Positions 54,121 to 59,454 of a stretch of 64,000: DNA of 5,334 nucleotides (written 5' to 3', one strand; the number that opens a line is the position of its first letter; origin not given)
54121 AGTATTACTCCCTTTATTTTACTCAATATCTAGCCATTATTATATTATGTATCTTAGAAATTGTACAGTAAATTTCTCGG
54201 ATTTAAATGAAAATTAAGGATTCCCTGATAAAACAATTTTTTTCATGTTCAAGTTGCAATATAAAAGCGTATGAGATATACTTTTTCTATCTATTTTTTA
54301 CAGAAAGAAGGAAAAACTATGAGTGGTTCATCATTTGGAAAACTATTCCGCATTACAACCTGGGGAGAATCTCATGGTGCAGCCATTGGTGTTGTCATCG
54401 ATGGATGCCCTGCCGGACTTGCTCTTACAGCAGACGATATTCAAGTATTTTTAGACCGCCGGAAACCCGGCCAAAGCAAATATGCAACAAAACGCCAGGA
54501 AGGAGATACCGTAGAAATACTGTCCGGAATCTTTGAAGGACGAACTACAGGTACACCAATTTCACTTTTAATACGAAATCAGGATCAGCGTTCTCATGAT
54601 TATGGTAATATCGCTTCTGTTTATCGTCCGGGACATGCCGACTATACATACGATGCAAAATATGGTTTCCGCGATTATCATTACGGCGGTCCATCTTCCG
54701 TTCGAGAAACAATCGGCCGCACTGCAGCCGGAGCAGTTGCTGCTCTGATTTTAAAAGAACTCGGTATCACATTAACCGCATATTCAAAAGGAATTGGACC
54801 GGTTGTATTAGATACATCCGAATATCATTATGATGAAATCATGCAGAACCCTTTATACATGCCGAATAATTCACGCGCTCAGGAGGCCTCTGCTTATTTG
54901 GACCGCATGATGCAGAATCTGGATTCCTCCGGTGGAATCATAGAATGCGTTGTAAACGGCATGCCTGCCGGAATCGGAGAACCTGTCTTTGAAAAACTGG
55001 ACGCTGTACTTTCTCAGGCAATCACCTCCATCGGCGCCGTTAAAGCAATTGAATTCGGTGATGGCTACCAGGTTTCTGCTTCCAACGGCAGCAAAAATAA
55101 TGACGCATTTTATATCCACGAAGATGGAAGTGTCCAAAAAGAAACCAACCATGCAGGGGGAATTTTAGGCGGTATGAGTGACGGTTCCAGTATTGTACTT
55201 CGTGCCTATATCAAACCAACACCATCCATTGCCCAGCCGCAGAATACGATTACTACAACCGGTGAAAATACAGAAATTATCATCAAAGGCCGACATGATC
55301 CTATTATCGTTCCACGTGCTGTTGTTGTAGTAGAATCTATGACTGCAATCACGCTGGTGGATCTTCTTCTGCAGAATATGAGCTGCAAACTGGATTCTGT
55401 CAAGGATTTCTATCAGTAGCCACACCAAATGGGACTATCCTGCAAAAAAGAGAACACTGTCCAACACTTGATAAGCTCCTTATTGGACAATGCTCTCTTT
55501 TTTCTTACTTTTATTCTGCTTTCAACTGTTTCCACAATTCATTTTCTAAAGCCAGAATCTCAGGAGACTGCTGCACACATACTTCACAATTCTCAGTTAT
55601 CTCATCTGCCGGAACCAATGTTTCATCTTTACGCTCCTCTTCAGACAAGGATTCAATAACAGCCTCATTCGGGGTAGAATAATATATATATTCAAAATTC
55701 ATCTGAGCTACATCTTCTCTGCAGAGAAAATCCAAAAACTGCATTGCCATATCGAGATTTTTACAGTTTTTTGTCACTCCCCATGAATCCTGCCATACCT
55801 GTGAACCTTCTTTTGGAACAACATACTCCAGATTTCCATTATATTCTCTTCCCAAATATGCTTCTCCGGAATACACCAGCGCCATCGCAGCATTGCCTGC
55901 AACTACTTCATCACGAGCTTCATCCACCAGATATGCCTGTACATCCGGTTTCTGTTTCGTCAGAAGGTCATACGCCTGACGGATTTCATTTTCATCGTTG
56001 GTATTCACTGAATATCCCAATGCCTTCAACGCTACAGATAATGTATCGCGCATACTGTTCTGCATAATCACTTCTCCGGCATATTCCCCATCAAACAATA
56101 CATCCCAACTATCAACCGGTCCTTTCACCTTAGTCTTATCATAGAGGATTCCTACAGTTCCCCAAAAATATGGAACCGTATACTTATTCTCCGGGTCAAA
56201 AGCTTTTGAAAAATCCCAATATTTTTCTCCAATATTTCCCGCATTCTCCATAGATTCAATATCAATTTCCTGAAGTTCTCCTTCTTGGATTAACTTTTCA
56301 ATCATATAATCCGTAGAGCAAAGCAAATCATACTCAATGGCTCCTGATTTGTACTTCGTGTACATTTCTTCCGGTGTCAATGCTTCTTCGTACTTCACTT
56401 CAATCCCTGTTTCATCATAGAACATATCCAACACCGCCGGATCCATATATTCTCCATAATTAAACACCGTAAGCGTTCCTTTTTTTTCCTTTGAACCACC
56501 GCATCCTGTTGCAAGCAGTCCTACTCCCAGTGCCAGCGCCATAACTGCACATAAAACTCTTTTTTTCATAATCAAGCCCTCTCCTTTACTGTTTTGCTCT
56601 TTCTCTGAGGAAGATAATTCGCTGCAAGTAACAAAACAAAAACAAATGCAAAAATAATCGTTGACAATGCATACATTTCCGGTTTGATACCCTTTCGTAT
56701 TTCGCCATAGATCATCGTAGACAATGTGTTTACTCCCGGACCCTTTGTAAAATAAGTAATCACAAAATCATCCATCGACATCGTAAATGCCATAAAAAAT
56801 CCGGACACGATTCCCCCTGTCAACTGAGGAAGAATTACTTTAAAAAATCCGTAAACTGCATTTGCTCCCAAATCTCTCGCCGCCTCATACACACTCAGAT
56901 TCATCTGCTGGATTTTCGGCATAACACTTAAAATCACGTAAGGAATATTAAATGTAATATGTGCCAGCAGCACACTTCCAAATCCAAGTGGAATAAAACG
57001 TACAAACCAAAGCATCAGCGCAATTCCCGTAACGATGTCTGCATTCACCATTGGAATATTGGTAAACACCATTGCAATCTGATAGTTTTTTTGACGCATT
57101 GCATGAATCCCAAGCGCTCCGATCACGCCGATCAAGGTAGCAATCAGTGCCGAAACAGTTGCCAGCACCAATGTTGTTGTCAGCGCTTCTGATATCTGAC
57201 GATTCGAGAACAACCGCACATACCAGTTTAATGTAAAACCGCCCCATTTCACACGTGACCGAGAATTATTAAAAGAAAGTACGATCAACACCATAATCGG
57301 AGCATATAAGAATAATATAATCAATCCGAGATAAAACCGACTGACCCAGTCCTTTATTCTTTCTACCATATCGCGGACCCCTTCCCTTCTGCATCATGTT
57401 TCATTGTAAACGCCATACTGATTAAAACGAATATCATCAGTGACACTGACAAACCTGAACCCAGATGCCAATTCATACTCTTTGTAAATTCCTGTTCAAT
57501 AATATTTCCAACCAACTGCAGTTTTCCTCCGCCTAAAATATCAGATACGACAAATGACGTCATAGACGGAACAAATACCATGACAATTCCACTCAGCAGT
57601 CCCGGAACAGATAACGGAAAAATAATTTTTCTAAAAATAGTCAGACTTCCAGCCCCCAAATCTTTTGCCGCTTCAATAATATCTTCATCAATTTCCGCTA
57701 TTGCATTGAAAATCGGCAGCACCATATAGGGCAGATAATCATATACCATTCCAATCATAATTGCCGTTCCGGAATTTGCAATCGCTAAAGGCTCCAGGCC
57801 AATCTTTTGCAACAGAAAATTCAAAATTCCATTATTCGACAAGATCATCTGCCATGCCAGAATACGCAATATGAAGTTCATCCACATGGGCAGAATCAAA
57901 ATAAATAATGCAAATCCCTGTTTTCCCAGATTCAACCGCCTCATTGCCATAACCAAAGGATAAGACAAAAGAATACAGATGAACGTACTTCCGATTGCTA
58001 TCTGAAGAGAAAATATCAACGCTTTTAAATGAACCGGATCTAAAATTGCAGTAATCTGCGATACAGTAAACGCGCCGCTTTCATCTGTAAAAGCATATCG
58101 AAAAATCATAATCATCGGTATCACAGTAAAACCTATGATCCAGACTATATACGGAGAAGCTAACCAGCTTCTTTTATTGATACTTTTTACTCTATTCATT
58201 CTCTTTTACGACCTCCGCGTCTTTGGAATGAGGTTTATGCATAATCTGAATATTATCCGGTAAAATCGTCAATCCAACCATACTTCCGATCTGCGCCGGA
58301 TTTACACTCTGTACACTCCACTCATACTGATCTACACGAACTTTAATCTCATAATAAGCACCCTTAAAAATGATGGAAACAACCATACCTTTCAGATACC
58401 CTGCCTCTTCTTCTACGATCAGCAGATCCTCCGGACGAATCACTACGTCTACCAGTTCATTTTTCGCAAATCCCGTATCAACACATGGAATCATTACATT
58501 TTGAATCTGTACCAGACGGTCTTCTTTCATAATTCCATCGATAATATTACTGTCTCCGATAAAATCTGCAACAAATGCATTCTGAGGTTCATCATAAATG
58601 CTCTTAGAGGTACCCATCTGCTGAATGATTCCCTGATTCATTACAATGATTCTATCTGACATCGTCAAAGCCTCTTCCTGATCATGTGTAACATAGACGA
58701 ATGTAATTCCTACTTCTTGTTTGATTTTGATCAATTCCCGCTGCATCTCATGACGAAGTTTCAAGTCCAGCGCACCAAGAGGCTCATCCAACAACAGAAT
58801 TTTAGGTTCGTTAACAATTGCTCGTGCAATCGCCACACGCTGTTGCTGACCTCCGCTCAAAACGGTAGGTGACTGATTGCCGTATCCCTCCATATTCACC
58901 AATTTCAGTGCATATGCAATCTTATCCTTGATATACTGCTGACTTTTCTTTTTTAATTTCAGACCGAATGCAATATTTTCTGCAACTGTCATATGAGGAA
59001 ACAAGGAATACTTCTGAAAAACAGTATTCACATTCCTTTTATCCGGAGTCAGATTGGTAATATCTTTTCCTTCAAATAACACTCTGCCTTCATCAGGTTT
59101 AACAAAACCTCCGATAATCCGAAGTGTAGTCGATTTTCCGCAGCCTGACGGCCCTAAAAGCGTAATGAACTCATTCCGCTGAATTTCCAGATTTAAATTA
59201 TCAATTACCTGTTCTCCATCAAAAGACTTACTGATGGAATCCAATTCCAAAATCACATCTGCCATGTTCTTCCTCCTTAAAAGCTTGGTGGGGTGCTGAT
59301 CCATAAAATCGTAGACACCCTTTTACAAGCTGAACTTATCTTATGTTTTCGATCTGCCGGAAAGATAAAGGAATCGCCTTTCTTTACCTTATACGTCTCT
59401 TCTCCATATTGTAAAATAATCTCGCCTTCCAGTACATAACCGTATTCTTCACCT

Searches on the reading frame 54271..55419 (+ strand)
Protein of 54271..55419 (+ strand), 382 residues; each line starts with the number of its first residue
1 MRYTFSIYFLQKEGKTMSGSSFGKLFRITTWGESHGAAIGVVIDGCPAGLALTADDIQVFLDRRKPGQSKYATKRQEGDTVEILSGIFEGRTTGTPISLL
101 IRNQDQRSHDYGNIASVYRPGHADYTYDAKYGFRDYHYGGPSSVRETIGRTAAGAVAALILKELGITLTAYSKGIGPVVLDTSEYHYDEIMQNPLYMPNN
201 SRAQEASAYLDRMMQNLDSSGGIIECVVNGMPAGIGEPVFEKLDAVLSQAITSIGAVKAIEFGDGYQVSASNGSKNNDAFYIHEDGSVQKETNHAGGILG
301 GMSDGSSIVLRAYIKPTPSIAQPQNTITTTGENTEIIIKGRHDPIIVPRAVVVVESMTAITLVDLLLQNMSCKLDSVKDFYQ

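Call 23: find_encoding_contigs(protein=window:54271-55419:+, flank=10000, max_places=1)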
Protein window:54271-55419:+ (382 aa): no gene with exactly this product is on record in the collection.

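Call 61: search_protein_families(library=pfam, proteins=[window:54271-55419:+], max_evalue=0.01)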
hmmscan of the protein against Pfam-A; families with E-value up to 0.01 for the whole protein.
window:54271-55419:+ (382 aa): 1 family
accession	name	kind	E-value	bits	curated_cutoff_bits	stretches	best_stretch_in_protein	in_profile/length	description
PF01264.26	Chorismate_synt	-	1e-133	445.5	27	1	26-367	1-327/327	Chorismate synthase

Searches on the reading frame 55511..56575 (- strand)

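Call 61: search_protein_families(library=pfam, proteins=[window:55511-56575:-], max_evalue=0.01)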
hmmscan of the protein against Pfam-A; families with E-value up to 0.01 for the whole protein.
window:55511-56575:- (354 aa): 4 families
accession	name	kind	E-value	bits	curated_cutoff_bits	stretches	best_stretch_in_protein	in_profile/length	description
PF13416.11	SBP_bac_8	-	2.9e-29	103.2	27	1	48-308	2-267/279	Bacterial extracellular solute-binding protein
PF13343.11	SBP_bac_6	-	3.9e-24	85.9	24.6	1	88-312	17-230/245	Bacterial extracellular solute-binding protein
PF01547.30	SBP_bac_1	-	4.1e-15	57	26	1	45-288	11-304/307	Bacterial extracellular solute-binding protein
PF13531.11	SBP_bac_11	-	1.5e-07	31.9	25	1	49-285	17-213/227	Bacterial extracellular solute-binding protein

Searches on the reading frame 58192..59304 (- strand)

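Call 61: search_protein_families(library=pfam, proteins=[window:58192-59304:-], max_evalue=0.01)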
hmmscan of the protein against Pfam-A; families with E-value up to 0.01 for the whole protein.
window:58192-59304:- (370 aa): 7 families
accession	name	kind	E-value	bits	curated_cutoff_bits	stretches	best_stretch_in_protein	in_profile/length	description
PF00005.33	ABC_tran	-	1.3e-37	129.9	25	1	35-176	2-136/137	ABC transporter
PF08402.16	TOBE_2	-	1.5e-07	31.9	21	1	287-353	1-74/76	TOBE domain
PF13304.12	AAA_21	-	3.9e-05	24.3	27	0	120-209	220-300/304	AAA domain, putative AbiEii toxin, Type IV TA system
PF03215.21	Rad17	-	0.00034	21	23.8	1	31-65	32-66/186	Rad17 P-loop domain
PF02463.25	SMC_N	-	0.00076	19.4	40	1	26-220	11-209/220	RecF/RecN/SMC N terminal domain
PF13401.12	AAA_22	-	0.0037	18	27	1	43-202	4-118/130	AAA domain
PF09818.15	ABC_ATPase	-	0.0051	16.3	23.2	0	150-222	159-246/283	P-loop domain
